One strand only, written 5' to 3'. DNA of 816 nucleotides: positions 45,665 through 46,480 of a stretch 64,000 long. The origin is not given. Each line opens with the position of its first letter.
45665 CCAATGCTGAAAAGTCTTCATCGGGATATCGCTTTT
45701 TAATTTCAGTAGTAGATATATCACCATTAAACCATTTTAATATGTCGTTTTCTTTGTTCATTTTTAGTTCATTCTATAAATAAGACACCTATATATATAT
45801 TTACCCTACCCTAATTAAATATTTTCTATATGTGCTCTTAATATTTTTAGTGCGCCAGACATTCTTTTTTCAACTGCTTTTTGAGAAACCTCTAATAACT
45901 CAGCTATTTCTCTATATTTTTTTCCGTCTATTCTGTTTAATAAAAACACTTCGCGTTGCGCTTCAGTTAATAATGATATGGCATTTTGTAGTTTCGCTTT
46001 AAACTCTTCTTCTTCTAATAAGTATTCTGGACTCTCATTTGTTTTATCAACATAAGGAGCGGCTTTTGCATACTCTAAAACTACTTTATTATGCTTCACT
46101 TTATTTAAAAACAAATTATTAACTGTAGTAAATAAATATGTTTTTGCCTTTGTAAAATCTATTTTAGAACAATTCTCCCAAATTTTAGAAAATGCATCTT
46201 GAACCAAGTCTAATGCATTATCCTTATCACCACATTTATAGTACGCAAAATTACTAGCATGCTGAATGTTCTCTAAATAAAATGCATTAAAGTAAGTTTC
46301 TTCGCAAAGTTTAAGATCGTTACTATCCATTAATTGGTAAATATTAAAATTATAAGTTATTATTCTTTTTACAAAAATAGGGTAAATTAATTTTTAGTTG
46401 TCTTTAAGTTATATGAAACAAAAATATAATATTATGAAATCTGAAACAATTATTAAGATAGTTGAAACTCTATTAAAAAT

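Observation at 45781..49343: Four copies of a 27-nt bipartite element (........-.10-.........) next to an ECF sigma gene: candidate cognate promoter defining a small regulon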

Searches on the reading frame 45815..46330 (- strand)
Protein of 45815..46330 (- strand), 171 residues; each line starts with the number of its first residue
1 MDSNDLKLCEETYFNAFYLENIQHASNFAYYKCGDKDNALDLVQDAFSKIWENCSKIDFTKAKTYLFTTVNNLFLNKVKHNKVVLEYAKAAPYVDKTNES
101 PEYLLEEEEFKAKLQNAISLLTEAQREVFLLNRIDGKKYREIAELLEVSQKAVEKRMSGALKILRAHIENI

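Call 5: search_protein_families(library=pfam, proteins=[window:45815-46330:-], max_evalue=0.01)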
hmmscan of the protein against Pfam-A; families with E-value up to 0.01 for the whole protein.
window:45815-46330:- (171 aa): 5 families
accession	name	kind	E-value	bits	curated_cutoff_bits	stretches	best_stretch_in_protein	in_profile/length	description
PF08281.18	Sigma70_r4_2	-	4.9e-15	55.3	25.7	1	113-162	3-52/54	Sigma-70, region 4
PF04542.20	Sigma70_r2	-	3.5e-10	40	24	1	18-81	2-68/71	Sigma-70 region 2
PF04545.22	Sigma70_r4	-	1.3e-06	28.3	24.1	1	117-165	1-49/50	Sigma-70, region 4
PF07638.17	Sigma70_ECF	-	0.0013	19.1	21.1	1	103-160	122-175/185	ECF sigma factor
PF04297.20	UPF0122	-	0.0022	18.7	22.7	1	119-165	16-62/101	Putative helix-turn-helix protein, YlxM / p13 like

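Call 6: find_homologous_proteins(query=window:45815-46330:-, max_evalue=1e-10)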
Query window:45815-46330:- (171 aa): 2803 proteins with E <= 1e-10 among 2867 candidates; the best 120 are listed.
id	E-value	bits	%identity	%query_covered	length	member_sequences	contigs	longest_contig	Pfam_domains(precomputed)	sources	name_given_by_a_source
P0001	1.5e-105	368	100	100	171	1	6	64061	PF04545.23,PF04542.21,PF08281.19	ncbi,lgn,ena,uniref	ncbi:sigma-70 family RNA polymerase sigma factor [uncultured Wocania sp.]|uniref:RNA polymerase sigm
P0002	5.4e-99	347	94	100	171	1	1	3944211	PF04545.23,PF04542.21,PF08281.19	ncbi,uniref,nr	ncbi:RNA polymerase sigma factor [Wocania ichthyoenteri]|uniref:RNA polymerase sigma factor n=1 Tax=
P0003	6.3e-99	346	92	100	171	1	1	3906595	PF04545.23,PF04542.21,PF08281.19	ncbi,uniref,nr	ncbi:RNA polymerase sigma factor [Hwangdonia lutea]|uniref:RNA polymerase sigma factor n=1 Tax=Hwang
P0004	1.2e-98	346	92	100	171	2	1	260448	PF04545.23,PF04542.21,PF08281.19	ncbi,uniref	ncbi:RNA polymerase sigma factor [Hwangdonia sp.]|uniref:RNA polymerase sigma factor n=1 Tax=Hwangdo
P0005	3.2e-97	341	91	100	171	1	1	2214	PF04545.23,PF04542.21,PF08281.19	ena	-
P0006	2.1e-96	338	89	100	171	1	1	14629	PF04545.23,PF04542.21,PF08281.19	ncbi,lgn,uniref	ncbi:RNA polymerase sigma factor [Algibacter sp.]|uniref:RNA polymerase sigma factor n=1 Tax=Algibac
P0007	1.5e-95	335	91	100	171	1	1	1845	PF04545.23,PF04542.21,PF08281.19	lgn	-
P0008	6.8e-95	333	89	100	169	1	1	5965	PF04545.23,PF04542.21,PF08281.19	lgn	-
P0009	1.1e-94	333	89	99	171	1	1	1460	PF04545.23,PF04542.21,PF08281.19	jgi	jgi:RNA polymerase sigma-70 factor (ECF subfamily)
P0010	1.4e-94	332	89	100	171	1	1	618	PF04545.23,PF04542.21,PF08281.19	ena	-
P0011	1.7e-94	332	89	100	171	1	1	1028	PF04545.23,PF04542.21,PF08281.19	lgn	-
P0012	2.5e-94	332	89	100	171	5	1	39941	PF04545.23,PF04542.21,PF08281.19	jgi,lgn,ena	-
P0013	3.2e-94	331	89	100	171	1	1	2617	PF04545.23,PF04542.21,PF08281.19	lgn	-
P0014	3.2e-94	331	88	100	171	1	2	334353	PF04545.23,PF04542.21,PF08281.19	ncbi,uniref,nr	ncbi:sigma-70 family RNA polymerase sigma factor [Sabulilitoribacter multivorans]|uniref:Sigma-70 fa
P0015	3.9e-94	331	86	100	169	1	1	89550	PF04545.23,PF04542.21,PF08281.19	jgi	jgi:RNA polymerase sigma-70 factor (family 1)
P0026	7.3e-92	324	86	98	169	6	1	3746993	PF04545.23,PF04542.21,PF08281.19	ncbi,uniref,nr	ncbi:RNA polymerase sigma factor [Algibacter luteus]|uniref:RNA polymerase sigma factor n=1 Tax=Algi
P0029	1.4e-91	323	85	100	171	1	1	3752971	PF04545.23,PF04542.21,PF08281.19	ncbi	ncbi:sigma-70 family RNA polymerase sigma factor [Tamlana crocina]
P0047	4.1e-87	308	85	99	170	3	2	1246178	PF04545.23,PF04542.21,PF08281.19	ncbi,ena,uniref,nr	ncbi:RNA polymerase sigma factor [Lacinutrix mariniflava]|uniref:RNA polymerase sigma factor n=1 Tax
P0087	4.3e-83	295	80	100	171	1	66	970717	PF04545.23,PF04542.21,PF08281.19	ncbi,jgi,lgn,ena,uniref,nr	ncbi:RNA polymerase sigma factor [Aquaticitalea lipolytica]|uniref:RNA polymerase sigma factor n=1 T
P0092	7.8e-83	294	81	93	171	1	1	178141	PF04545.23,PF04542.21,PF08281.19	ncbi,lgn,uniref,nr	ncbi:RNA polymerase sigma factor [Olleya aquimaris]|uniref:RNA polymerase sigma-70 factor (ECF subfa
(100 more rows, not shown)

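Call 7: find_encoding_contigs(protein=window:45815-46330:-, flank=10000, max_places=6)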
Protein window:45815-46330:- (171 aa): 5 contigs read that carry it; 5 places shown.
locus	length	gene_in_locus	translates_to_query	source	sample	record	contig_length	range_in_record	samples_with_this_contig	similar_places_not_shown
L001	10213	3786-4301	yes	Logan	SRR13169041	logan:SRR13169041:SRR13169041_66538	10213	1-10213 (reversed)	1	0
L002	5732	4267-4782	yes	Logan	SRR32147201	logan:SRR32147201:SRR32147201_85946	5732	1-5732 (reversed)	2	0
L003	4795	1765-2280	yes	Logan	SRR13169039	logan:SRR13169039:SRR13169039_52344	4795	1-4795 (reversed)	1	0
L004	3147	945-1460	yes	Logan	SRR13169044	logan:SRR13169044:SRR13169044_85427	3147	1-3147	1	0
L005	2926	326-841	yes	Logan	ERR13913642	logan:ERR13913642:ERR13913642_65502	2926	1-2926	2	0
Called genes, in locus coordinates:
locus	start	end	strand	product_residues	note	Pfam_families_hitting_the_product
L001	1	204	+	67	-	?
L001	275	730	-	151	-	-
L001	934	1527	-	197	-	PF13505:OMP_b-brl, PF13568:OMP_b-brl_2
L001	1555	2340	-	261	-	-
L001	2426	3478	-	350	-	-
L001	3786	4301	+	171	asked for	PF04542:Sigma70_r2, PF08281:Sigma70_r4_2, PF04545:Sigma70_r4 (weak)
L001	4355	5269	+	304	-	PF04773:FecR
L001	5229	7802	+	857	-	PF16344:FecR_C (weak), PF13620:CarboxypepD_reg (faint), PF13715:CarbopepD_reg_2, PF07715:Plug (faint)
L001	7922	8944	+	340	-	PF20230:DUF6588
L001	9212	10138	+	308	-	PF00056:Ldh_1_N, PF02866:Ldh_1_C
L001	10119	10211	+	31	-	?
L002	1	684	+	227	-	?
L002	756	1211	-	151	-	-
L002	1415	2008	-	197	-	PF13505:OMP_b-brl, PF13568:OMP_b-brl_2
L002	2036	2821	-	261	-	-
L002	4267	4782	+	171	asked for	PF04542:Sigma70_r2, PF08281:Sigma70_r4_2, PF04545:Sigma70_r4 (weak)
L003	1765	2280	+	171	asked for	PF04542:Sigma70_r2, PF08281:Sigma70_r4_2, PF04545:Sigma70_r4 (weak)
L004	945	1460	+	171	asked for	PF04542:Sigma70_r2, PF08281:Sigma70_r4_2, PF04545:Sigma70_r4 (weak)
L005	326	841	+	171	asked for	PF04542:Sigma70_r2, PF08281:Sigma70_r4_2, PF04545:Sigma70_r4 (weak)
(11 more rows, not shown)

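Call 8: find_encoding_contigs(protein=P0002, flank=10000, max_places=1)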
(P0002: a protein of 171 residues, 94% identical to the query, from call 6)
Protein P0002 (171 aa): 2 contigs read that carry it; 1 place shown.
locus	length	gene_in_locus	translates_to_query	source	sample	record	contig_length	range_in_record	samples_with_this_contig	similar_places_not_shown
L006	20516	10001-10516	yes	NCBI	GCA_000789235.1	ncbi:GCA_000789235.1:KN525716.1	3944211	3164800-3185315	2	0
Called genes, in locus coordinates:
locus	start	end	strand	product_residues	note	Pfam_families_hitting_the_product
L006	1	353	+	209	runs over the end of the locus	PF13353:Fer4_12 (weak), PF04055:Radical_SAM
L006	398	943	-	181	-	PF11138:DUF2911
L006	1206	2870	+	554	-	PF13522:GATase_6, PF13537:GATase_7, PF12481:DUF3700, PF00733:Asn_synthase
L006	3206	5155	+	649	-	PF02518:HATPase_c, PF00204:DNA_gyraseB, PF01751:Toprim, PF00986:DNA_gyraseB_C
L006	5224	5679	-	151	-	-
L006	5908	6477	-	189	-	PF13505:OMP_b-brl, PF13568:OMP_b-brl_2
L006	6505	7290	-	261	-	-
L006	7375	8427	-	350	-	-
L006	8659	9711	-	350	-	-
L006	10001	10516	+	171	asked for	PF04542:Sigma70_r2, PF08281:Sigma70_r4_2, PF04545:Sigma70_r4 (weak)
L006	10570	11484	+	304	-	PF04773:FecR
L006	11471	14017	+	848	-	PF16344:FecR_C (weak), PF13620:CarboxypepD_reg (faint), PF13715:CarbopepD_reg_2, PF07715:Plug (faint)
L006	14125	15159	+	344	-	PF20230:DUF6588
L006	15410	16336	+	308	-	PF00056:Ldh_1_N, PF02866:Ldh_1_C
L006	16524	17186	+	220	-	-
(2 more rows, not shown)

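Call 9: find_encoding_contigs(protein=P0003, flank=10000, max_places=1)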
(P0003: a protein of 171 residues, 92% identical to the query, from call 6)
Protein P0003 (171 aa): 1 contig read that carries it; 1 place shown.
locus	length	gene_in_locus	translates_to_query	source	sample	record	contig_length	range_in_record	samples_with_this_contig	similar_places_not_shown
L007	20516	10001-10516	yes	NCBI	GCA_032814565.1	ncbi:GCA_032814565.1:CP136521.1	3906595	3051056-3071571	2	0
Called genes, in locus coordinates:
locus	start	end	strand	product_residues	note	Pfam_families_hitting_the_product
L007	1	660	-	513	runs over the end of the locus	PF01935:DUF87, PF05872:HerA_C, PF13401:AAA_22 (faint)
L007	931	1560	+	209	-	PF13353:Fer4_12 (weak), PF04055:Radical_SAM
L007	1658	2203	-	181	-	PF11138:DUF2911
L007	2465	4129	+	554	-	PF13522:GATase_6, PF13537:GATase_7, PF12481:DUF3700, PF00733:Asn_synthase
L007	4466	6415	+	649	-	PF02518:HATPase_c, PF00204:DNA_gyraseB, PF01751:Toprim, PF00986:DNA_gyraseB_C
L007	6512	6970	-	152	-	-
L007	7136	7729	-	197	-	PF13505:OMP_b-brl, PF13568:OMP_b-brl_2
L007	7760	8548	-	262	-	-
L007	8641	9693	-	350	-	-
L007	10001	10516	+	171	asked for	PF04542:Sigma70_r2, PF08281:Sigma70_r4_2, PF04545:Sigma70_r4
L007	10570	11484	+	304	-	PF04773:FecR, PF16344:FecR_C (weak)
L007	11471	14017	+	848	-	PF13620:CarboxypepD_reg (faint), PF13715:CarbopepD_reg_2, PF07715:Plug (weak)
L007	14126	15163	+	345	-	PF20230:DUF6588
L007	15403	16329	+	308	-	PF00056:Ldh_1_N, PF02866:Ldh_1_C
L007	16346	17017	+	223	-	-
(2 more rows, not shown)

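Call 10: find_encoding_contigs(protein=P0026, flank=10000, max_places=1)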
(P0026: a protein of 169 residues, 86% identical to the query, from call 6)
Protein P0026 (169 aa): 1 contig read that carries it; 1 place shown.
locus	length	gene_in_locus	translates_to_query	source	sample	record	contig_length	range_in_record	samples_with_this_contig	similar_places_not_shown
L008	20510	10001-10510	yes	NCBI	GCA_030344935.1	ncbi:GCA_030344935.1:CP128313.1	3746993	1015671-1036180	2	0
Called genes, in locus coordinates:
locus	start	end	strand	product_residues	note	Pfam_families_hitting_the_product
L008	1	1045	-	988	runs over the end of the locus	PF18911:PKD_4 (faint), PF18962:Por_Secre_tail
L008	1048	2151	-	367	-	-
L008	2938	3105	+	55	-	-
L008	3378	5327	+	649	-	PF02518:HATPase_c, PF00204:DNA_gyraseB, PF01751:Toprim, PF00986:DNA_gyraseB_C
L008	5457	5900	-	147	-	-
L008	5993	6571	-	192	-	PF13505:OMP_b-brl, PF13568:OMP_b-brl_2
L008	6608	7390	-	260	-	-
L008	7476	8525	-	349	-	-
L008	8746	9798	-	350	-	-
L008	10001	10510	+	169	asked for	PF04542:Sigma70_r2, PF08281:Sigma70_r4_2, PF04545:Sigma70_r4 (weak)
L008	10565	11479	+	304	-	PF04773:FecR, PF16344:FecR_C (weak)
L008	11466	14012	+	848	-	PF13620:CarboxypepD_reg (weak), PF13715:CarbopepD_reg_2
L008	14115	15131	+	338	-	PF20230:DUF6588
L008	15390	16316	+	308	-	PF00056:Ldh_1_N, PF02866:Ldh_1_C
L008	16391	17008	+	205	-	-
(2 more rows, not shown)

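Call 11: find_encoding_contigs(protein=P0029, flank=10000, max_places=1)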
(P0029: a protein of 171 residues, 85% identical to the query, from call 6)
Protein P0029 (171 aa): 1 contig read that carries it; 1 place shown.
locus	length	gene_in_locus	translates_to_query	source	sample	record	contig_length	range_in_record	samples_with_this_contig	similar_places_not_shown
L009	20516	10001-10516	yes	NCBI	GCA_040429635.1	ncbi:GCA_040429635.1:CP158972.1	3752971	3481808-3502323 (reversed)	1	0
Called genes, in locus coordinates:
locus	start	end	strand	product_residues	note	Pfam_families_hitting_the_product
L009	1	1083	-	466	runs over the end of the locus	PF01425:Amidase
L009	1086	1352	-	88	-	-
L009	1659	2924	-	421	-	-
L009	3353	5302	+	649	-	PF02518:HATPase_c, PF00204:DNA_gyraseB, PF01751:Toprim, PF00986:DNA_gyraseB_C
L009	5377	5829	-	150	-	-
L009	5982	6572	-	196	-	PF13505:OMP_b-brl, PF13568:OMP_b-brl_2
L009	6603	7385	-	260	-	-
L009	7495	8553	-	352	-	-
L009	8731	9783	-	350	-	-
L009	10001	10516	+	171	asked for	PF04542:Sigma70_r2, PF08281:Sigma70_r4_2, PF04545:Sigma70_r4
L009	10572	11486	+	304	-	PF04773:FecR, PF16344:FecR_C (weak)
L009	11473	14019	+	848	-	PF13715:CarbopepD_reg_2, PF07715:Plug (weak)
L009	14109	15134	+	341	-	PF20230:DUF6588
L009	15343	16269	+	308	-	PF00056:Ldh_1_N, PF02866:Ldh_1_C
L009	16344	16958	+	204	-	-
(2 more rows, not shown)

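Call 13: find_encoding_contigs(protein=P0047, flank=10000, max_places=1)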
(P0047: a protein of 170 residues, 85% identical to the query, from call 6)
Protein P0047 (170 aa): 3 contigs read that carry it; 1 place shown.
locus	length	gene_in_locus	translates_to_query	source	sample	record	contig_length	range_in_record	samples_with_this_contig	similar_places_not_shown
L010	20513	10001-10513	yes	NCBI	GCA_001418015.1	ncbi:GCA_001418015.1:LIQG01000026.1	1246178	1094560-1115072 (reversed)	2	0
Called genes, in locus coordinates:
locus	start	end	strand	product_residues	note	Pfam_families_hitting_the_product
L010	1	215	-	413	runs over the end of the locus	PF03116:NQR2_RnfD_RnfE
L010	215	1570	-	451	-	PF05896:NQRA_N, PF25917:BSH_RND (faint), PF24836:NQRA_2nd, PF11973:NQRA_SLBB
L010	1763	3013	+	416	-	PF17116:T9SS_plug_1st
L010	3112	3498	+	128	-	PF04379:DUF525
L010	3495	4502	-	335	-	PF25218:TseH, PF20405:DUF6695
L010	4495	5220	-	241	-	PF05742:TANGO2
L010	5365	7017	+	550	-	PF00171:Aldedh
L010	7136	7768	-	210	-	PF13505:OMP_b-brl, PF13568:OMP_b-brl_2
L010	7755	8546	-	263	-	-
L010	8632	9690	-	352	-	-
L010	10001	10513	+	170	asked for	PF04542:Sigma70_r2, PF08281:Sigma70_r4_2, PF04545:Sigma70_r4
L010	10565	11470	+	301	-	PF04773:FecR, PF16344:FecR_C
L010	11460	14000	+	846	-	PF13620:CarboxypepD_reg (weak), PF13715:CarbopepD_reg_2, PF07715:Plug (weak)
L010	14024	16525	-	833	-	PF13620:CarboxypepD_reg, PF13715:CarbopepD_reg_2, PF18939:DUF5686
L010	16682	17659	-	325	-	PF02779:Transket_pyr, PF02780:Transketolase_C, PF17147:PFOR_II (weak)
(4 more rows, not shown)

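Call 14: find_encoding_contigs(protein=P0087, flank=10000, max_places=1)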
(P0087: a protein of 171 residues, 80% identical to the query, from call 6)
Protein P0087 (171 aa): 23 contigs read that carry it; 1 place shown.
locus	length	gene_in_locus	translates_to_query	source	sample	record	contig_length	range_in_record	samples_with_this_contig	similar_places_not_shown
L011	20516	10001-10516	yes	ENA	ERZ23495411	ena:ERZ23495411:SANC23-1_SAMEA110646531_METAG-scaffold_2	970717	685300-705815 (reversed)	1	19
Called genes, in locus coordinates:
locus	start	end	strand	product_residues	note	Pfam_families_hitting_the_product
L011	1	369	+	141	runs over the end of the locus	-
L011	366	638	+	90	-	PF10985:DUF2805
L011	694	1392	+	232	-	PF01227:GTP_cyclohydroI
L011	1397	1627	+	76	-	-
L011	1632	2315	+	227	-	PF13561:adh_short_C2, PF00106:adh_short, PF23441:SDR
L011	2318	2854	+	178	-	PF00255:GSHPx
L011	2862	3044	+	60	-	-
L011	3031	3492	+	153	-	PF03073:TspO_MBR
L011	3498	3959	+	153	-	-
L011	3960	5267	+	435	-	PF00875:DNA_photolyase, PF03441:FAD_binding_7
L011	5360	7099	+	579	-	PF01839:FG-GAP (faint), PF13517:FG-GAP_3, PF07593:UnbV_ASPIC, PF18962:Por_Secre_tail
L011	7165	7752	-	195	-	PF13505:OMP_b-brl, PF13568:OMP_b-brl_2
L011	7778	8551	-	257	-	-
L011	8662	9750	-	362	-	-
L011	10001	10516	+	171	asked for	PF04542:Sigma70_r2, PF08281:Sigma70_r4_2, PF04545:Sigma70_r4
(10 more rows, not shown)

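Call 15: find_encoding_contigs(protein=P0092, flank=10000, max_places=1)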
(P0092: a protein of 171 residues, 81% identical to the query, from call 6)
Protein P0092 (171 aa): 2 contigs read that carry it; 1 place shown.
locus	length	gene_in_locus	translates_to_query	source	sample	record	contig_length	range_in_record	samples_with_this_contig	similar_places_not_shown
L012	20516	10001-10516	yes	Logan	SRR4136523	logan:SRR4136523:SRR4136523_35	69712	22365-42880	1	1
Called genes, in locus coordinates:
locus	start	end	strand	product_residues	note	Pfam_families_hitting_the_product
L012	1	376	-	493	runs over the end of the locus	PF04087:DUF389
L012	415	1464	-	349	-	PF00483:NTP_transferase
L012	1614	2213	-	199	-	PF10263:SprT-like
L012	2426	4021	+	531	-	-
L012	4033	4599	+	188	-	PF20448:DUF6705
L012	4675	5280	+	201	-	PF20448:DUF6705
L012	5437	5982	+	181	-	PF08547:CIA30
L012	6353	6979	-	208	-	PF02469:Fasciclin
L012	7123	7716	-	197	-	PF13505:OMP_b-brl, PF13568:OMP_b-brl_2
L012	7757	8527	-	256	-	-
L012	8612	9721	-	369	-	-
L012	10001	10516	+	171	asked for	PF04542:Sigma70_r2, PF08281:Sigma70_r4_2, PF04545:Sigma70_r4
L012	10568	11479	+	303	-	PF04773:FecR, PF16344:FecR_C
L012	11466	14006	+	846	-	PF13715:CarbopepD_reg_2, PF00593:TonB_dep_Rec_b-barrel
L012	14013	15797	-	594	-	PF03485:Arg_tRNA_synt_N (weak), PF00750:tRNA-synt_1d, PF05746:DALR_1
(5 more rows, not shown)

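Call 27: search_protein_families(library=ncbifam, proteins=[window:45815-46330:-], max_evalue=0.01)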
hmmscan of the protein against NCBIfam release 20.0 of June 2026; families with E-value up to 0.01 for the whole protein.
window:45815-46330:- (171 aa): 101 families (the best 25 are shown)
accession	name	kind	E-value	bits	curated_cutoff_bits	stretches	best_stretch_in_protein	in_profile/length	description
TIGR02985.1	Sig70_bacteroi1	subfamily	2.4e-34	118.9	126.4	1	14-168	3-162/162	RNA polymerase sigma-70 factor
TIGR02937.1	sigma70-ECF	superfamily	2.5e-23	82.5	42.9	1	15-166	4-163/165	sigma-70 family RNA polymerase sigma factor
NF058625.1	sigma_PG0214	equivalog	1.7e-22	79.9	130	1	13-170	5-163/170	GFO_1088 family ECF-type sigma factor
TIGR02983.1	SigE-fam_strep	subfamily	4.6e-18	65.6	141.55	1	11-169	5-159/162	SigE family RNA polymerase sigma factor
NF009179.0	PRK12527.1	equivalog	2.1e-17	63.6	162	1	27-168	10-153/159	RNA polymerase sigma factor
NF009166.1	PRK12513.1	equivalog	9.4e-17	61.3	206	1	14-168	24-186/193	RNA polymerase sigma factor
TIGR02950.1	SigM_subfam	subfamily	4.7e-16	59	147.95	1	18-164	6-154/159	RNA polymerase sigma factor, SigM family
NF004113.0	PRK05602.1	equivalog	1.5e-15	57.4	208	1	33-169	66-202/211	RNA polymerase sigma factor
NF007229.0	PRK09647.1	equivalog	1.3e-13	50.8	265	1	27-169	59-203/220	RNA polymerase sigma factor SigE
NF009176.0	PRK12524.1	equivalog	6.4e-13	48.9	264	1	28-166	42-182/196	RNA polymerase sigma factor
NF009185.0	PRK12533.1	equivalog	8.1e-13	48.5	248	1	10-165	27-190/231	RNA polymerase sigma factor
NF005448.0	PRK07037.1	equivalog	8.5e-13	48.3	190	1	18-163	18-166/186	RNA polymerase factor sigma-70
TIGR02952.1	Sig70_famx2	equivalog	1e-12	48.3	206.45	1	10-165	9-167/170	ECF subfamily RNA polymerase sigma factor, BldN family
NF009170.0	PRK12517.1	subfamily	1.6e-12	47.2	197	1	22-169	33-177/188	RNA polymerase sigma factor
NF007227.0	PRK09645.1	subfamily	2.5e-12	47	202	1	10-170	11-172/177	sigma-70 family RNA polymerase sigma factor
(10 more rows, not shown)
